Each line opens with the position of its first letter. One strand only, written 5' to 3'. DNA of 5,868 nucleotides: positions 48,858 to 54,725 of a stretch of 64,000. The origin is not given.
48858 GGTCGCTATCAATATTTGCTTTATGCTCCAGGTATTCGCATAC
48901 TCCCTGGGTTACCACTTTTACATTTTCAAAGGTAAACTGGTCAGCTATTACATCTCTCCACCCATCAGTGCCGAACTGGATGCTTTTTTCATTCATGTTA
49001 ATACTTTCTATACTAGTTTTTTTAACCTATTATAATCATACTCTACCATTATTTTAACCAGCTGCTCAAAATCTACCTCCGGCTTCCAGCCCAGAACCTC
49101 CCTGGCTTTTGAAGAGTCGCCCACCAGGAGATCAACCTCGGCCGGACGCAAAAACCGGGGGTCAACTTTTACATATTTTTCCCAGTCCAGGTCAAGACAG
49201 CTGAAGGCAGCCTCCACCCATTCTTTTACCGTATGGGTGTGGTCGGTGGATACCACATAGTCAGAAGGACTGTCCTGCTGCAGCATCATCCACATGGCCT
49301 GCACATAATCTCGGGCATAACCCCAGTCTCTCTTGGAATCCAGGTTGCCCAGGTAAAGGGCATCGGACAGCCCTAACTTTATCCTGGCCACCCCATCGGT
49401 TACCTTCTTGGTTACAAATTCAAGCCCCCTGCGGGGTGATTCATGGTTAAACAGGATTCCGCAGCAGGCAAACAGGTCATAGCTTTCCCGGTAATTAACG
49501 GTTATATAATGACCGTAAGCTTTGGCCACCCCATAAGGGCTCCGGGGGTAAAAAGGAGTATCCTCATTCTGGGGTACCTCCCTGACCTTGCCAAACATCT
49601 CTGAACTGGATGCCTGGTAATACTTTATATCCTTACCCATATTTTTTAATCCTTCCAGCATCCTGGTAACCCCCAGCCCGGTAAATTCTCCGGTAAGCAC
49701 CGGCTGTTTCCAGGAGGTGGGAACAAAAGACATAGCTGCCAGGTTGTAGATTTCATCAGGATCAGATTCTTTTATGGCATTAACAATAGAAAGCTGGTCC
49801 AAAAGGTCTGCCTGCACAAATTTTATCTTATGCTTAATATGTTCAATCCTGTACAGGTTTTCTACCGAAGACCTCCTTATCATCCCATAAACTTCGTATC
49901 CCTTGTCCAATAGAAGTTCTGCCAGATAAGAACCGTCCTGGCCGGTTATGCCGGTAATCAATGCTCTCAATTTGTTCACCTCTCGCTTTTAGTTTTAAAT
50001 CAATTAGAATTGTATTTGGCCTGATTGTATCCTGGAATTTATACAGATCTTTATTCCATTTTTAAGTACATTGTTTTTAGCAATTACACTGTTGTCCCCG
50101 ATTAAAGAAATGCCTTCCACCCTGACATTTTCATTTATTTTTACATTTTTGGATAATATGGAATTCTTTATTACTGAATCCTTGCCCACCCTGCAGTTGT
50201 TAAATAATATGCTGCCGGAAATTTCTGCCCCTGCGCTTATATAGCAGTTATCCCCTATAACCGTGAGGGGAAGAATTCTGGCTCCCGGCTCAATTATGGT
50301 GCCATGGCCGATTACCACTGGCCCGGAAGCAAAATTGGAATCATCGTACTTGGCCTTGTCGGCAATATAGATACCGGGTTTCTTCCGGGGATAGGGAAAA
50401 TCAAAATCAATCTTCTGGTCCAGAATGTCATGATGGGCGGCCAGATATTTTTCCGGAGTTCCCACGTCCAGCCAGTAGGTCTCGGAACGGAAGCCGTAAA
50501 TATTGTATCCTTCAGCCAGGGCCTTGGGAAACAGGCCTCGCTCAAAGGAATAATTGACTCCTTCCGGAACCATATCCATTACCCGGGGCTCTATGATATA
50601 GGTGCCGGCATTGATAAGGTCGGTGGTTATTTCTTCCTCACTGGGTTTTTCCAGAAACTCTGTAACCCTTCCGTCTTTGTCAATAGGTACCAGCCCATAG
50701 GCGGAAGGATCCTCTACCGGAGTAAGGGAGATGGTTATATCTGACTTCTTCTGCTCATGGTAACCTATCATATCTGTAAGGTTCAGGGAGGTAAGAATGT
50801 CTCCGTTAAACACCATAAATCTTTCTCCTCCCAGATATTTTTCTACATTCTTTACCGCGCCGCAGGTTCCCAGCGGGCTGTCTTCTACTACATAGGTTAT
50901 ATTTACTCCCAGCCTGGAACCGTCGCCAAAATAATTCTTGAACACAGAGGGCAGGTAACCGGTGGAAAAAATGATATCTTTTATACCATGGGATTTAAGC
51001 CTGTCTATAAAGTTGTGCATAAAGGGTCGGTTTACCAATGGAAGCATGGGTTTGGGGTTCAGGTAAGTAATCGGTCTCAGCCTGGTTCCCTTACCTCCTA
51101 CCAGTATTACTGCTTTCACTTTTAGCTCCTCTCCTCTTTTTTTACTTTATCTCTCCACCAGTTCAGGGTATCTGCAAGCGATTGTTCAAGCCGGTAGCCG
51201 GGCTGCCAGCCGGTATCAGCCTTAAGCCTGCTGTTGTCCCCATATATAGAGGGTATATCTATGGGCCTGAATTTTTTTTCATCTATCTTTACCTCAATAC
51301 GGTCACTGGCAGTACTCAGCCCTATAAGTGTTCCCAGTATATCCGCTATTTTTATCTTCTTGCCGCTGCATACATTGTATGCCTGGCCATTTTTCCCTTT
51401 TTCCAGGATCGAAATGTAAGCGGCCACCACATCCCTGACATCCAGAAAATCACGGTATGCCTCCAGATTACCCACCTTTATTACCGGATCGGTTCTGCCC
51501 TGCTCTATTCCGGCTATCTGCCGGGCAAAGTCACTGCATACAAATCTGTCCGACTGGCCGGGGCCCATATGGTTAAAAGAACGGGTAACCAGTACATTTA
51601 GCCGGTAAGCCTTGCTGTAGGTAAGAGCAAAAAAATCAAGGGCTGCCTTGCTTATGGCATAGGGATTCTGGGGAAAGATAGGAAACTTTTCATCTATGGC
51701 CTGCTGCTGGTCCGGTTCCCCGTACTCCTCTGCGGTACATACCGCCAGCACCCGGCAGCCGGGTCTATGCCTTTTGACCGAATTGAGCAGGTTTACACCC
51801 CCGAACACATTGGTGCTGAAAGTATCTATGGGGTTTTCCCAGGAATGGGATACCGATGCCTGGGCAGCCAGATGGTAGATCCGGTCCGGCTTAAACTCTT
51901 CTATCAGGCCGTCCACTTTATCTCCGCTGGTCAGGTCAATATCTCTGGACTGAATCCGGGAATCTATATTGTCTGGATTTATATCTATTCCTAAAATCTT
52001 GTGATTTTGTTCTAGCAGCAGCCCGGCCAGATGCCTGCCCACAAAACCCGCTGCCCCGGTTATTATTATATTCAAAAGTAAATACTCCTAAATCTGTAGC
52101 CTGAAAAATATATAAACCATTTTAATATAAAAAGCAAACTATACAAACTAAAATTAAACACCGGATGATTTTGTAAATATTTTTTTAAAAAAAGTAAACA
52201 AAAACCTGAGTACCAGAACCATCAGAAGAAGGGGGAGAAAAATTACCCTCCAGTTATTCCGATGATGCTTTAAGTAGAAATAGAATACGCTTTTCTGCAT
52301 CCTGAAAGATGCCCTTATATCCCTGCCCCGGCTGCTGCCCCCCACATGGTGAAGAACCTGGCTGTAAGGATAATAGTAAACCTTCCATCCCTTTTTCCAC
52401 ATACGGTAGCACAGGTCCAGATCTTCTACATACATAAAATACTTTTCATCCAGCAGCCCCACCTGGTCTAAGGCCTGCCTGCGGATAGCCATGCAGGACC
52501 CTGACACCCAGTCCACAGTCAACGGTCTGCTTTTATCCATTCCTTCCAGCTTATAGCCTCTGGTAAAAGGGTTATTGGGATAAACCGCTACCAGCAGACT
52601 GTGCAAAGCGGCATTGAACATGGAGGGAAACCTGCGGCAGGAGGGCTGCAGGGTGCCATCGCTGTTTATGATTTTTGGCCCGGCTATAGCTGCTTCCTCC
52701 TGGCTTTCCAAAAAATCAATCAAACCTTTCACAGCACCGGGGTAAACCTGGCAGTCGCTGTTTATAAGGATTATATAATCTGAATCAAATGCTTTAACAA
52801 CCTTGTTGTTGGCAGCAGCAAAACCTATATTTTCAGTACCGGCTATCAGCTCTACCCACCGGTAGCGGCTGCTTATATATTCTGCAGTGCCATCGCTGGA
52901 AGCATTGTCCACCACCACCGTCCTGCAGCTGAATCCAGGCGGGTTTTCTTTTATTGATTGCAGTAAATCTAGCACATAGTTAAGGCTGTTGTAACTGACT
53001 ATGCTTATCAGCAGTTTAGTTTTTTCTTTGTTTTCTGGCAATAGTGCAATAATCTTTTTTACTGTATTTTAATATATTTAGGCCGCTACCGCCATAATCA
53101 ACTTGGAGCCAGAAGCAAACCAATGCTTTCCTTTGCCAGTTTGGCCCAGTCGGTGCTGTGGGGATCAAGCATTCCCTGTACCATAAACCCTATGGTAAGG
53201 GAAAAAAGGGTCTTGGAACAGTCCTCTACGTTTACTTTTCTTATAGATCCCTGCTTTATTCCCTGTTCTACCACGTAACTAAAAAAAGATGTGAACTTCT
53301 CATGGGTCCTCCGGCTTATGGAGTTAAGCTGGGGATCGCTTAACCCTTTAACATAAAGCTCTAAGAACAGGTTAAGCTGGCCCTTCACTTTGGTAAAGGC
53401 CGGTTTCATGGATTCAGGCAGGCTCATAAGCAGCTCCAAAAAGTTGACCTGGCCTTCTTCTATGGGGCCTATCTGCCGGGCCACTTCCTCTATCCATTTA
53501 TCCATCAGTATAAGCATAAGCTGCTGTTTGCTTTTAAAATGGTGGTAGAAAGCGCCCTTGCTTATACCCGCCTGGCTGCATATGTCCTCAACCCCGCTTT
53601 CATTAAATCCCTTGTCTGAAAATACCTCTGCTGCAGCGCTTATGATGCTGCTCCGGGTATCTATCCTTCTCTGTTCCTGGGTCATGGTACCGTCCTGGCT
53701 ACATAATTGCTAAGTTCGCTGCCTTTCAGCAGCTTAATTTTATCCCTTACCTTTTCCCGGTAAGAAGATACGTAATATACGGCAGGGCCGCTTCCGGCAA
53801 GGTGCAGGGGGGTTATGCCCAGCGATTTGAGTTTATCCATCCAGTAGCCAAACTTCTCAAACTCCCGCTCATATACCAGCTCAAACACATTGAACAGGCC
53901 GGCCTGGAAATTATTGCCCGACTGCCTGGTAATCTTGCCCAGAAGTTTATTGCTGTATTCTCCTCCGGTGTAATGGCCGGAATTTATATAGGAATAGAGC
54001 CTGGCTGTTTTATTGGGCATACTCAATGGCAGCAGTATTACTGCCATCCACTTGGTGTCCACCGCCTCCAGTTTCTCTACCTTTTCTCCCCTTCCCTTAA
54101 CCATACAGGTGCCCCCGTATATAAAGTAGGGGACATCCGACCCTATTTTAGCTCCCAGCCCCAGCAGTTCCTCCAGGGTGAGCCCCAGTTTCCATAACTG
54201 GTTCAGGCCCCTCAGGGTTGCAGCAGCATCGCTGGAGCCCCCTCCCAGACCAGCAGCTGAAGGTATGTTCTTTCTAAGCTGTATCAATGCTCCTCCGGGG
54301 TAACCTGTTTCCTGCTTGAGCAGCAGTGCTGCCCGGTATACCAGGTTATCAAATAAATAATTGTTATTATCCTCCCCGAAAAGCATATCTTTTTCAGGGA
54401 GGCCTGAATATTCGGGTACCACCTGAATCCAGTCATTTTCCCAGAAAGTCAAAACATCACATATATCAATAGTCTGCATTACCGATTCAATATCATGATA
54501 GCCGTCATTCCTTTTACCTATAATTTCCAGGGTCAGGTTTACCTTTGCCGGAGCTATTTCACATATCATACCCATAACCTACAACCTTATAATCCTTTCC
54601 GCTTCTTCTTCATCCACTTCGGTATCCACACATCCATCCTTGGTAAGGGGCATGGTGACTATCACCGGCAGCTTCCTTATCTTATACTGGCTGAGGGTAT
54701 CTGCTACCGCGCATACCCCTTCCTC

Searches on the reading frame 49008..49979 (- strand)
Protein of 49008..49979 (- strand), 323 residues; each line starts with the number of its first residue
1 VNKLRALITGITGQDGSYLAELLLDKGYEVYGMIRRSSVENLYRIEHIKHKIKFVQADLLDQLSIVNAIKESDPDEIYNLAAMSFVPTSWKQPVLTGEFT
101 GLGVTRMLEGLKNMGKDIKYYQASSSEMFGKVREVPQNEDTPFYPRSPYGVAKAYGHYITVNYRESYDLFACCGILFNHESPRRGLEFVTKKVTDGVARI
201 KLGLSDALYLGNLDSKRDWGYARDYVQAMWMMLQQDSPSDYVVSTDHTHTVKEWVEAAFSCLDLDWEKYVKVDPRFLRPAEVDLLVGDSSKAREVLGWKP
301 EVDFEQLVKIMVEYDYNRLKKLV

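Call 51: search_protein_families(library=pfam, proteins=[window:49008-49979:-], max_evalue=0.00001)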
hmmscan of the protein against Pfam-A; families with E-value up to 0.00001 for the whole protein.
window:49008-49979:- (323 aa): 3 families
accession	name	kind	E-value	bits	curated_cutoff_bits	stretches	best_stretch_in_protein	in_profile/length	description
PF16363.11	GDP_Man_Dehyd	-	7.8e-133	443.5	27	1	7-311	1-332/332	GDP-mannose 4,6 dehydratase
PF01370.27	Epimerase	-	1.1e-67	228.4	20.9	1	6-243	1-239/240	NAD dependent epimerase/dehydratase family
PF04321.23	RmlD_sub_bind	-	2e-07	30.8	27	1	6-161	3-137/287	RmlD substrate binding domain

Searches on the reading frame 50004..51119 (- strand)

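Call 51: search_protein_families(library=pfam, proteins=[window:50004-51119:-], max_evalue=0.00001)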
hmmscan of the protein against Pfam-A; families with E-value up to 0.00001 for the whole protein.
window:50004-51119:- (371 aa): 6 families
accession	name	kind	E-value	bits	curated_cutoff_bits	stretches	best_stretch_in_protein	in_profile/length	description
PF00483.29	NTP_transferase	-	3.1e-53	181.3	21.2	1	2-234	1-244/245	Nucleotidyl transferase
PF25084.1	LbH_EIF2B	-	6.9e-18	65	54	1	249-350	3-103/105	EIF2B subunit epsilon LbH domain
PF00132.30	Hexapep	-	5.6e-13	48.4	27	1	268-302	2-36/36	Bacterial transferase hexapeptide (six repeats)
PF24894.1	Hexapep_GlmU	-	4.7e-09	36.7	23.3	1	269-334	20-83/104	GlmU-like, C-terminal hexapeptide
PF12804.13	NTP_transf_3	-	2.1e-07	31.7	27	1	3-108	1-96/160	MobA-like NTP transferase domain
PF25247.1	LbH_GLGC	-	5e-06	26.9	27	1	268-364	32-130/135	GLGC left-handed parallel beta-helix domain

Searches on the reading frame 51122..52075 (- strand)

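Call 51: search_protein_families(library=pfam, proteins=[window:51122-52075:-], max_evalue=0.00001)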
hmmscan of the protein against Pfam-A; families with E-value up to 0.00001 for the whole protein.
window:51122-52075:- (317 aa): 5 families
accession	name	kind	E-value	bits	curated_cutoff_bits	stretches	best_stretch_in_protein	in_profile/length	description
PF16363.11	GDP_Man_Dehyd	-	2.8e-69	234.6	27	1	4-302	1-331/332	GDP-mannose 4,6 dehydratase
PF01370.27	Epimerase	-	7.9e-55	186.3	20.9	1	3-236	1-240/240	NAD dependent epimerase/dehydratase family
PF02719.21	Polysacc_synt_2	-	8.1e-11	42.1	20.2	0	3-103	1-118/293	Polysaccharide biosynthesis protein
PF04321.23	RmlD_sub_bind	-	1.3e-08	34.8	27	1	1-143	1-129/287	RmlD substrate binding domain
PF07993.18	NAD_binding_4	-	8.2e-06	25.6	20.1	0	64-136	90-157/258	Male sterility protein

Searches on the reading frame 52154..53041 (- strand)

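Call 51: search_protein_families(library=pfam, proteins=[window:52154-53041:-], max_evalue=0.00001)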
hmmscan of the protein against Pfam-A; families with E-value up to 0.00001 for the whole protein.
window:52154-53041:- (295 aa): 3 families
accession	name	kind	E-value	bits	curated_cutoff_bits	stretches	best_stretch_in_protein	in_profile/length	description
PF00535.33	Glycos_transf_2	-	4.3e-21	76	23.3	1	14-194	4-167/168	Glycosyl transferase family 2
PF13641.12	Glyco_tranf_2_3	-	1.4e-17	64.9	27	1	11-232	4-212/230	Glycosyltransferase like family 2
PF13632.12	Glyco_trans_2_3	-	4.4e-12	46.7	27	1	89-283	1-175/198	Glycosyl transferase family group 2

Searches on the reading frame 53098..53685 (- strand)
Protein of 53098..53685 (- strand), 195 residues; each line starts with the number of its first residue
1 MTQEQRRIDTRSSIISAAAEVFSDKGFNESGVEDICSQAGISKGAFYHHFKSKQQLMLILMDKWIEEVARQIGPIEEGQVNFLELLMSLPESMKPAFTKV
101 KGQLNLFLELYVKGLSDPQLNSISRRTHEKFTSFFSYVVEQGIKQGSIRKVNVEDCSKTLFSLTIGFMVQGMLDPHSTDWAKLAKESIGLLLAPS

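Call 51: search_protein_families(library=pfam, proteins=[window:53098-53685:-], max_evalue=0.00001)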
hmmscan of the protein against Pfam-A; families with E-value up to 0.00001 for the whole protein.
window:53098-53685:- (195 aa): 1 family
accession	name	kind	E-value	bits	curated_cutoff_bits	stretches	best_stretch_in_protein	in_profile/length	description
PF00440.29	TetR_N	-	1e-17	64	24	1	14-57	1-44/47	Bacterial regulatory proteins, tetR family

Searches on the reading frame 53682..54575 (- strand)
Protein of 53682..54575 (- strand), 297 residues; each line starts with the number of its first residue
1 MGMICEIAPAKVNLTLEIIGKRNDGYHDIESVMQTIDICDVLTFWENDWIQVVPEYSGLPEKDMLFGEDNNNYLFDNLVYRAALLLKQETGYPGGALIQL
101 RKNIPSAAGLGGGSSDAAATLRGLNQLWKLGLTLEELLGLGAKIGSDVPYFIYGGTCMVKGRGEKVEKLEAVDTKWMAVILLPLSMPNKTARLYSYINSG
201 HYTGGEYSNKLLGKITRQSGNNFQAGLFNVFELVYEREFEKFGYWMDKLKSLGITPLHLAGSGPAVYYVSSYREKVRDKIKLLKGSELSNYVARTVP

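Call 51: search_protein_families(library=pfam, proteins=[window:53682-54575:-], max_evalue=0.00001)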
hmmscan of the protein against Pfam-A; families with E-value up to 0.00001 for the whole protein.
window:53682-54575:- (297 aa): 1 family
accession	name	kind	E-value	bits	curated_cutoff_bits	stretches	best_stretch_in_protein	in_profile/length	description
PF00288.32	GHMP_kinases_N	-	6.7e-21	74.7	22.3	1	77-155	1-87/87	GHMP kinases N terminal domain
